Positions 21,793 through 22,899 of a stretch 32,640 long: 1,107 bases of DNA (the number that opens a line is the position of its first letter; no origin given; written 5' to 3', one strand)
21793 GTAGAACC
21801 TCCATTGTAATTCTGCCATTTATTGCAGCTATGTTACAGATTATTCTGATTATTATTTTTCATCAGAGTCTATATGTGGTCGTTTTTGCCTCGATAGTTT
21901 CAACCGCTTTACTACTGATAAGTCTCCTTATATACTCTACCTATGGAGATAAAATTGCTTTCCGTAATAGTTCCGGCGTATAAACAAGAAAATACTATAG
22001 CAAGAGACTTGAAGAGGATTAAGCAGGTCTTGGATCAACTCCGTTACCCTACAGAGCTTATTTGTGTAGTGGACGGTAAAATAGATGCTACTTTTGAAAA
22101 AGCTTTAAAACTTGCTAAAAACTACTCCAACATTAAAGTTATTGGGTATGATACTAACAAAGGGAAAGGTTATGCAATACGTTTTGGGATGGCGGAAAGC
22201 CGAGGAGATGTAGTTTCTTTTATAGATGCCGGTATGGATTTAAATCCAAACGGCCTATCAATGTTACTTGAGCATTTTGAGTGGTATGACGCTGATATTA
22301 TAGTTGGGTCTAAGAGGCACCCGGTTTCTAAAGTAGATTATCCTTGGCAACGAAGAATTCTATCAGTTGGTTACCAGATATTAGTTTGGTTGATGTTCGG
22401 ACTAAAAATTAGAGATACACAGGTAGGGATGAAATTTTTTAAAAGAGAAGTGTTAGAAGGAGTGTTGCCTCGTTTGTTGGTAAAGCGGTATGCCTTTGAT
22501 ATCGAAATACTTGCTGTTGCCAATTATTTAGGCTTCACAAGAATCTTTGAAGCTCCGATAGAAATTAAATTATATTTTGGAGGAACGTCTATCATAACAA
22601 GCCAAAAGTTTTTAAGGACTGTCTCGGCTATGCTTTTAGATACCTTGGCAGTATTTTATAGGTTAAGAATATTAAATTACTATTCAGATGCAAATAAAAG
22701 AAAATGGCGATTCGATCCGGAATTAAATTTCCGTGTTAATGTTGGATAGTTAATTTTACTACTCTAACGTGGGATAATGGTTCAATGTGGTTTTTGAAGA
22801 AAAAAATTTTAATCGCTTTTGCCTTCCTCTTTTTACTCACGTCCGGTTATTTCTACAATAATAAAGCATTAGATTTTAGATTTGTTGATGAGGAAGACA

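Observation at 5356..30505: Locus logic: several polyprenyl-P-sugar synthase-like GT2s, a flippase and many GT-C enzymes form an extracytoplasmic glycan assembly line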

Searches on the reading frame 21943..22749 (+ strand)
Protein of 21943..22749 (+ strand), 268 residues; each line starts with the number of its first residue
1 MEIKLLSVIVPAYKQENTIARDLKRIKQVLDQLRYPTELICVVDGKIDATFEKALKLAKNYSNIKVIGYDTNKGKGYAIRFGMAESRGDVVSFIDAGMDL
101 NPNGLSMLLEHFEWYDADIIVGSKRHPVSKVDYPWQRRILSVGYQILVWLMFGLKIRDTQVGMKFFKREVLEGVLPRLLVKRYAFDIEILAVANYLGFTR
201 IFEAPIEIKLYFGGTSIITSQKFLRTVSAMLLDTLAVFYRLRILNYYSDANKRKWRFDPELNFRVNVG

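Call 4: search_protein_families(library=pfam, proteins=[window:21943-22749:+], max_evalue=0.01)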
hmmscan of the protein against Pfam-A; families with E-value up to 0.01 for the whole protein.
window:21943-22749:+ (268 aa): 2 families
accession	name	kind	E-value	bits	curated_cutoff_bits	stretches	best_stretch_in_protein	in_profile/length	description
PF00535.33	Glycos_transf_2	-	1.2e-24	87.6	23.3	1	7-173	1-166/168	Glycosyl transferase family 2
PF13641.12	Glyco_tranf_2_3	-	2.2e-05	25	27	1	6-120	3-119/230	Glycosyltransferase like family 2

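Call 7: search_protein_families(library=ncbifam, proteins=[window:21943-22749:+], max_evalue=0.001)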
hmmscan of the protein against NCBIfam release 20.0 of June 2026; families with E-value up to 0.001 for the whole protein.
window:21943-22749:+ (268 aa): 21 families
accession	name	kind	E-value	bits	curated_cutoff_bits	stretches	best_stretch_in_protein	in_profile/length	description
TIGR03937.1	PgaC_IcaA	equivalog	1e-13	51.1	422.3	1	3-113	44-151/407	poly-beta-1,6-N-acetyl-D-glucosamine synthase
NF047588.1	GlcsyltransPgfSStrep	equivalog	3e-13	49.7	500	1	6-175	3-168/308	glycosyltransferase PgfS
NF007482.0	PRK10073.1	equivalog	2.6e-11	43.1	423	1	4-121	6-119/334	glycosyltransferase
NF010496.0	PRK13915.1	equivalog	2e-10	40.2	262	1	6-98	33-127/307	glucosyl-3-phosphoglycerate synthase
NF058614.1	PPMAGASynPpgS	equivalog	2.2e-10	40.3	370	1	8-228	4-214/226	polyprenyl-phospho-N-acetylgalactosaminyl synthase PpgS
NF041875.1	EPS_EpsD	equivalog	5.8e-10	39.1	370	1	6-136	1-129/325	exopolysaccharide biosynthesis glycosyltransferase EpsD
NF007986.1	PRK10714.1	equivalog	6.8e-10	38.4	529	1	2-176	4-174/316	undecaprenyl-phosphate 4-deoxy-4-formamido-L-arabinose transferase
NF047683.1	TeichurnBiosyTuaG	equivalog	4.7e-08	33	400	1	4-107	6-106/252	teichuronic acid biosynthesis protein TuaG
TIGR03111.1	glyc2_xrt_Gpos1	hypoth_equivalog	5.2e-08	32.1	363.95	1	6-114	51-158/439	TIGR03111 family XrtG-associated glycosyltransferase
TIGR04283.1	glyco_like_mftF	equivalog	6.9e-08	32.3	182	1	6-109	1-94/221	TIGR04283 family arsenosugar biosynthesis glycosyltransferase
NF041394.1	GtaseAglG_Halo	equivalog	1.1e-07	31.4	440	1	7-127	4-121/304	glucosyl-dolichyl phosphate glucuronosyltransferase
TIGR03965.1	mycofact_glyco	equivalog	1.1e-07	31.1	280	1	7-113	77-180/467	mycofactocin biosynthesis glycosyltransferase MftF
NF038299.1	EPS_HpsN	equivalog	4.7e-06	25.8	425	1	5-111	2-105/317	hormogonium polysaccharide biosynthesis glycosyltransferase HpsN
TIGR04182.1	glyco_TIGR04182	equivalog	1.8e-05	24.2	325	1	7-193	3-175/293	S-layer glycoprotein N-glycosyltransferase AglJ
NF041391.1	DPhHxTase_Halo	equivalog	1.9e-05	23.8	375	1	12-174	3-153/213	dolichyl-phosphate hexose transferase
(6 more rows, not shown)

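Call 10: search_solved_structures(query=window:21943-22749:+, max_evalue=0.001, show_alignments=1)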
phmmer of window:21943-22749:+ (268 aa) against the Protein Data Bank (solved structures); distinct sequences matched with E-value up to 0.001: 16.
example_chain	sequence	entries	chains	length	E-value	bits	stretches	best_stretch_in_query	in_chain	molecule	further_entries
5mlz_A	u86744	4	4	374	3.5e-15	59.5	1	6-208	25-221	Dolichol monophosphate mannose synthase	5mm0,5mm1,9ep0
5eke_A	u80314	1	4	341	6.1e-12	48.8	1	6-174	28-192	Uncharacterized glycosyltransferase sll0501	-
5ekp_C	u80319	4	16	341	6.2e-12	48.8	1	6-174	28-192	Uncharacterized glycosyltransferase sll0501 | Glycosyltransferase sll0501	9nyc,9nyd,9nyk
9nye_A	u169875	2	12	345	6.4e-12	48.8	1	6-174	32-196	Glycosyltransferase sll0501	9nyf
9bhc_C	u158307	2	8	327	2.1e-06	30.7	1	3-171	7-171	Undecaprenyl-phosphate 4-deoxy-4-formamido-L-arabinose transferase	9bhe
9hwj_A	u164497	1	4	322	2.6e-06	30.4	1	3-176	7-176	Undecaprenyl-phosphate 4-deoxy-4-formamido-L-arabinose transferase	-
8vxh_A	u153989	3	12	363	2.7e-06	30.3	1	3-126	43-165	Undecaprenyl-phosphate 4-deoxy-4-formamido-L-arabinose transferase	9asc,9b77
2z87_A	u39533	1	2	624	4.7e-05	26.3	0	3-113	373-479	Chondroitin synthase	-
2z86_A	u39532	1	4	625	4.8e-05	26.3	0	3-113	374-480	Chondroitin synthase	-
3ckj_A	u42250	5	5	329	4.8e-05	26.2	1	5-105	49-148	Putative uncharacterized protein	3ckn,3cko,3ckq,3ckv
6p61_A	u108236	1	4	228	0.00011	25.1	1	5-112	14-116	Glycosyltransferase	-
9omh_A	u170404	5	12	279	0.00012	25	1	6-112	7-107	Glycosyltransferase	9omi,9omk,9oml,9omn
9omm_A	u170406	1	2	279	0.00012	25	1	6-112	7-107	Glycosyltransferase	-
9omj_A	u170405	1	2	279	0.00012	24.9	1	6-112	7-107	Glycosyltransferase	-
8vh7_A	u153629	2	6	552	0.00012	24.9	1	25-96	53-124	Heparosan synthase B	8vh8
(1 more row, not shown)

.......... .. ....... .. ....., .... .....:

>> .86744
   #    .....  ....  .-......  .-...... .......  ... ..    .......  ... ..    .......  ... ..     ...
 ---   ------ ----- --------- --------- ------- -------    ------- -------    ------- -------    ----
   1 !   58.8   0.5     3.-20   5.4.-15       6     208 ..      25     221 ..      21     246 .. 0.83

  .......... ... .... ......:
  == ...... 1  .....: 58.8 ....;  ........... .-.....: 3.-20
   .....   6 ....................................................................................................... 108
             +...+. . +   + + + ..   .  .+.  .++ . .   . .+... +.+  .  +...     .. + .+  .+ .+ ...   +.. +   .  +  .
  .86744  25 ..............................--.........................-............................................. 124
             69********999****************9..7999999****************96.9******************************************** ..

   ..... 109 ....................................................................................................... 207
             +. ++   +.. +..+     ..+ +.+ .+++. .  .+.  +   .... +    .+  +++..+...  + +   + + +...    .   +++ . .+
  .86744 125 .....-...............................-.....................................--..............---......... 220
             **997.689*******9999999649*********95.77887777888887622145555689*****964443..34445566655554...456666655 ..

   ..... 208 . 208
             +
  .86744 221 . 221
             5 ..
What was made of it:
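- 21943..22749 (+): DPS2: candidate polyprenyl-phosphate-sugar synthase. It is the one conserved next to Wzx. PDB hits are DPMS at E 3.5e-15 and GtrB at E 6e-12 (call 10).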

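Call 31: find_homologous_proteins(query=window:21943-22749:+, max_evalue=1e-10)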
Query window:21943-22749:+ (268 aa): 6394 proteins with E <= 1e-10 among 6936 candidates; the best 120 are listed.
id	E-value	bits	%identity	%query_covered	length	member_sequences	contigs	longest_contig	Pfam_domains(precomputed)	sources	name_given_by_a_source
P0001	4.6e-174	595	100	100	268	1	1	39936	PF00535.33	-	-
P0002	1.4e-150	518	84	100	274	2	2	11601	PF00535.33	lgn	-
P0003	5.4e-150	516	84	100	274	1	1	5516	PF13641.13,PF00535.33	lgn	-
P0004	1.3e-149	515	84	100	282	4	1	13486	PF13641.13,PF00535.33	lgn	-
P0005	2.2e-149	514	83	100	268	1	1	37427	PF00535.33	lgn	-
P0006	2.2e-149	514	81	100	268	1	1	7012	PF00535.33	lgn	-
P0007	3.2e-149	514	84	100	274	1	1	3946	PF00535.33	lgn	-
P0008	4.3e-149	513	84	100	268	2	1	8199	PF13641.13,PF00535.33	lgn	-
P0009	4.5e-149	513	83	99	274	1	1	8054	PF00535.33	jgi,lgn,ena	-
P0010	9.4e-149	512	83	100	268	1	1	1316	PF00535.33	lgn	-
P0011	1.2e-148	512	85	99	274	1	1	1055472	PF00535.33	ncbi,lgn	-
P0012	1.5e-148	511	83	100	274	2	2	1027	PF13641.13,PF00535.33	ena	-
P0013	1.7e-148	511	84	99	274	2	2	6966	PF13641.13,PF00535.33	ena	-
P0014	2.5e-148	511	82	99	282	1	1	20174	PF00535.33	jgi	-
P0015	3.9e-148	510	82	100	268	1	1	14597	PF00535.33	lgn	-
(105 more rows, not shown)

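Call 39: predict_structure(alignment_id=A3)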
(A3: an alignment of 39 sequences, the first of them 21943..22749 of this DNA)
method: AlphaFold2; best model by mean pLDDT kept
length: 268 residues; sequences in the alignment: 39
mean_pLDDT: 76.4   pTM: 0.76
mean pLDDT of the five models: 76.4, 73.3, 73.2, 63.6, 59.3
residues with pLDDT >= 90: 55; 70-90: 130; 50-70: 68; < 50: 15
segments of 3 or more residues with pLDDT < 50: 126-132, 213-218
pLDDT, mean of each block of 10 residues (from residue 1): 88 88 91 94 87 94 90 78 89 80 85 85 52 59 77 70 81 75 65 83 72 42 65 75 67 64 62
secondary structure, 60 per line:
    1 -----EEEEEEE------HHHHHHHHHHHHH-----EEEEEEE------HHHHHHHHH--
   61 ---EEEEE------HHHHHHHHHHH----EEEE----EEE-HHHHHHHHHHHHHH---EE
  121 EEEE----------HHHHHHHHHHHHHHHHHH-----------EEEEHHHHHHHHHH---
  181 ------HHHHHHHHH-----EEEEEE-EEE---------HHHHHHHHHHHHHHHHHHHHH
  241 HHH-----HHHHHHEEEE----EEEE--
elements in order: E6-12 H19-31 E37-43 H50-58 E64-68 H75-85 E90-93 E98-100 H102-115 E119-124 H135-152 E164-167 H168-177 H187-195 E201-206 E208-210 H220-243 H249-254 E255-258 E263-266
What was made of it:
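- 21943..22749 (+): The AlphaFold model has pLDDT 76 (call 39).
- On Polyprenyl-phosphate glycosyltransferases (DPMS/DPM1, GtrB, ArnC; GT2): The DPS2 model has helices at 135-152 and 220-243 (call 39).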

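Call 42: fold_search(model_id=the predicted structure, library=pdb)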
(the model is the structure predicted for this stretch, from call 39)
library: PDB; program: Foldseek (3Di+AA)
matches with E <= 10: 1777; with E <= 0.001: 604
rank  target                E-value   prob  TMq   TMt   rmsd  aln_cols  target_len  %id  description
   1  9bhc_B                1.0e-15  1.00  0.69  0.61   3.2       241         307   20  Salmonella undecaprenyl-phosphate 4-deoxy-4-formamido-L-arabinose transferase (ArnC) (released 2025-02-12)
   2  9asc_A                2.0e-15  1.00  0.71  0.61   4.0       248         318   20  Cryo-EM Structure of the Glycosyltransferase ArnC from Salmonella enterica in the UDP-bound State Determined on Talos  (released 2025-02-05)
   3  9bhc_A                3.9e-15  1.00  0.69  0.61   3.3       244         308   19  Salmonella undecaprenyl-phosphate 4-deoxy-4-formamido-L-arabinose transferase (ArnC) (released 2025-02-12)
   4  8vxh_A                6.0e-15  1.00  0.66  0.58  15.3       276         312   18  Cryo-EM Structure of the Glycosyltransferase ArnC from Salmonella enterica in the Apo State Determined on Talos Arctic (released 2025-02-05)
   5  9b77_A                7.7e-15  1.00  0.68  0.59   3.2       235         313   19  Cryo-EM Structure of the Glycosyltransferase ArnC from Salmonella enterica in the Apo State Determined on Krios micros (released 2025-02-05)
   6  9nyd_A                5.1e-14  1.00  0.71  0.62   3.9       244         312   21  Cryo-EM structure of the glycosyltransferase GtrB in the pre-catalysis and product-bound state (released 2025-12-17)
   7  9nyc_A                5.4e-14  1.00  0.67  0.58   3.6       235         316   22  Cryo-EM structure of the glycosyltransferase GtrB in the substrate-bound state (released 2025-12-17)
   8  9nyd_B                5.8e-14  1.00  0.67  0.59   4.2       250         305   20  Cryo-EM structure of the glycosyltransferase GtrB in the pre-catalysis and product-bound state (released 2025-12-17)
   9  9bhe_B                7.8e-14  1.00  0.68  0.59   3.8       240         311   19  Salmonella undecaprenyl-phosphate 4-deoxy-4-formamido-L-arabinose transferase (ArnC) bound to UDP (released 2025-02-12)
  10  9nyf_A                7.8e-14  1.00  0.67  0.59   3.2       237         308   21  Cryo-EM structure of the glycosyltransferase GtrB (tetramer volume) (released 2025-12-17)
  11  5mlz                  1.4e-13  1.00  0.62  0.49   5.0       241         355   25  Dolichyl phosphate mannose synthase in complex with GDP and Mg2+ (released 2017-08-09)
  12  9bhe_A                2.1e-13  1.00  0.70  0.61   3.4       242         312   18  Salmonella undecaprenyl-phosphate 4-deoxy-4-formamido-L-arabinose transferase (ArnC) bound to UDP (released 2025-02-12)
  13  9nyd_C                2.4e-13  1.00  0.66  0.59   4.2       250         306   20  Cryo-EM structure of the glycosyltransferase GtrB in the pre-catalysis and product-bound state (released 2025-12-17)
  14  9hwj_A                4.1e-13  1.00  0.62  0.56  15.9       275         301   18  Structure of Undecaprenyl-phosphate 4-deoxy-4-formamido-L-arabinose transferase embedded in nanodisc (released 2026-01-14)
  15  9ep0                  7.1e-13  1.00  0.63  0.52   4.8       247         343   23  Dolichyl phosphate mannose synthase in complex with donor (GDP-Man) and traces of acceptor (Dol55P) and product (Dol55P- (released 2025-10-01)
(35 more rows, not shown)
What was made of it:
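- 21943..22749 (+): The top 17 Foldseek matches are ArnC, GtrB and DPMS (call 42).
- On Polyprenyl-phosphate glycosyltransferases (DPMS/DPM1, GtrB, ArnC; GT2): By Foldseek on the DPS2 model, the top 17 matches are ArnC, GtrB and DPMS (call 42).
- The top 17 Foldseek matches of the DPS2 model are ArnC, GtrB and DPMS, with TM-scores of 0.57-0.71 normalised to the query (calls 39, 42).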

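Call 67: find_encoding_contigs(protein=P0011, flank=10000, max_places=2)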
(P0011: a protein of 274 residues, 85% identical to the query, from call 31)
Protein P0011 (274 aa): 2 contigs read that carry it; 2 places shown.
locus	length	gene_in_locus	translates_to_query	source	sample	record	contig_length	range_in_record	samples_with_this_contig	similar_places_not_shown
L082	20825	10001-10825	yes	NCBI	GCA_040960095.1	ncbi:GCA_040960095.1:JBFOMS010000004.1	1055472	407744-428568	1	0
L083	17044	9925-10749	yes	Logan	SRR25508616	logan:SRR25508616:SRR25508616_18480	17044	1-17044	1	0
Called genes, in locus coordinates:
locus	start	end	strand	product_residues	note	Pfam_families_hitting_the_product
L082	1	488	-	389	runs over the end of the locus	PF09594:GT87 (weak)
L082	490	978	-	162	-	PF18915:DUF5667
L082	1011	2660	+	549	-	PF02366:PMT, PF13231:PMT_2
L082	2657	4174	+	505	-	PF13231:PMT_2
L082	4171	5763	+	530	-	PF13231:PMT_2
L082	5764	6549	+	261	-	PF00535:Glycos_transf_2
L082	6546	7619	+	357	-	PF13439:Glyco_transf_4, PF13579:Glyco_trans_4_4, PF00534:Glycos_transf_1, PF13692:Glyco_trans_1_4, PF20706:GT4-conflict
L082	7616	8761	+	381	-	PF04188:Mannosyl_trans2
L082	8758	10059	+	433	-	PF01943:Polysacc_synt, PF13440:Polysacc_synt_3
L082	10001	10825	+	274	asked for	PF00535:Glycos_transf_2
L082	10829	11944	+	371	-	PF13439:Glyco_transf_4, PF20706:GT4-conflict (weak), PF00534:Glycos_transf_1, PF13692:Glyco_trans_1_4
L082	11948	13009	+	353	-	PF01073:3Beta_HSD (weak), PF01370:Epimerase, PF02719:Polysacc_synt_2, PF04321:RmlD_sub_bind, PF16363:GDP_Man_Dehyd, PF07993:NAD_binding_4 (weak)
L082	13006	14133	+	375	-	PF00106:adh_short, PF01073:3Beta_HSD, PF01370:Epimerase, PF02719:Polysacc_synt_2, PF05368:NmrA, PF07993:NAD_binding_4, PF16363:GDP_Man_Dehyd, PF13460:NAD_binding_10, +2 more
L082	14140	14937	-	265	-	PF00535:Glycos_transf_2 (faint)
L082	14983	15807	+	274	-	PF00535:Glycos_transf_2, PF10111:Glyco_tranf_2_2 (faint), PF13641:Glyco_tranf_2_3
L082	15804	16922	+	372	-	PF13439:Glyco_transf_4, PF13579:Glyco_trans_4_4 (weak), PF20706:GT4-conflict (faint), PF00534:Glycos_transf_1, PF13692:Glyco_trans_1_4, PF13524:Glyco_trans_1_2 (faint)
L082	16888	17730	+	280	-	PF01209:Ubie_methyltran, PF02353:CMAS (weak), PF07021:MetW, PF13489:Methyltransf_23, PF13649:Methyltransf_25, PF13847:Methyltransf_31, PF08241:Methyltransf_11, PF08242:Methyltransf_12, +3 more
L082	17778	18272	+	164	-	-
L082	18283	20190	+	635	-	-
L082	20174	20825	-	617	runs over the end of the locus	-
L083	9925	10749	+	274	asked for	PF00535:Glycos_transf_2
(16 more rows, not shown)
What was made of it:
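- An independent Pfam annotation of GCA_040960095.1 shows the same order (call 67).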
